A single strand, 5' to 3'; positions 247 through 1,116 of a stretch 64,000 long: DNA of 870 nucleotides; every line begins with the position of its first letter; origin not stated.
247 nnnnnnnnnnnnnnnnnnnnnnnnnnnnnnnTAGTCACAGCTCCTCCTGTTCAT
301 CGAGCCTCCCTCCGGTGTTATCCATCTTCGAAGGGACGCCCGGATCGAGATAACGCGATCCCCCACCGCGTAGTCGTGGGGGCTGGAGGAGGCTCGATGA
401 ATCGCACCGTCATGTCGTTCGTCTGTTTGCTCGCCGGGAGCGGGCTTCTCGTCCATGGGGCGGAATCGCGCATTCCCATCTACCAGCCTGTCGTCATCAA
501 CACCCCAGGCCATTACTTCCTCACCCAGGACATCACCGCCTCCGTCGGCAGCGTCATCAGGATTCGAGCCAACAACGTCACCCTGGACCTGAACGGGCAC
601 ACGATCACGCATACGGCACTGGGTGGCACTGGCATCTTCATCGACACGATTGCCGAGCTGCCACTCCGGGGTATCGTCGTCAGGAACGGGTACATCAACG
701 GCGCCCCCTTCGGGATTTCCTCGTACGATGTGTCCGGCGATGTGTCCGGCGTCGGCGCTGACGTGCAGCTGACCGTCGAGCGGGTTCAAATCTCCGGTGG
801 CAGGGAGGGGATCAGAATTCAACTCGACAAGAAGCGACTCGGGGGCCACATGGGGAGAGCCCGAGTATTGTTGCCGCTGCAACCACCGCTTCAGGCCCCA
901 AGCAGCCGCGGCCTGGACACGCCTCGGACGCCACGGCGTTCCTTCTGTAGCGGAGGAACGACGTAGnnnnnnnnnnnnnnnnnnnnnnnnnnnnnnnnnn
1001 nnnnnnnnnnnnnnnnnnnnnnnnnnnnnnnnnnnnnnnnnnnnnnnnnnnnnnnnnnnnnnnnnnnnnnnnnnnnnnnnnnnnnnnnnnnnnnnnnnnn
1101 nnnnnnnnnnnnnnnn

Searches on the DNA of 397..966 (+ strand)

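Call 64: search_rna_families(source=L324, threshold=gathering)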
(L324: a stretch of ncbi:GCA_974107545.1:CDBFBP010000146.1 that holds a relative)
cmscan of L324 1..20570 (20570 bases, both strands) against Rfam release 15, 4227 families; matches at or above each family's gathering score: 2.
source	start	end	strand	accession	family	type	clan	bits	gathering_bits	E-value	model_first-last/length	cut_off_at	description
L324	8607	8700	+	RF01852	tRNA-Sec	Gene; tRNA;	CL00001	76.6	47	1.8e-14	1-91/91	no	Selenocysteine transfer RNA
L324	7669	7741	-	RF00005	tRNA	Gene; tRNA;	CL00001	65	29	2.4e-12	1-71/71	no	tRNA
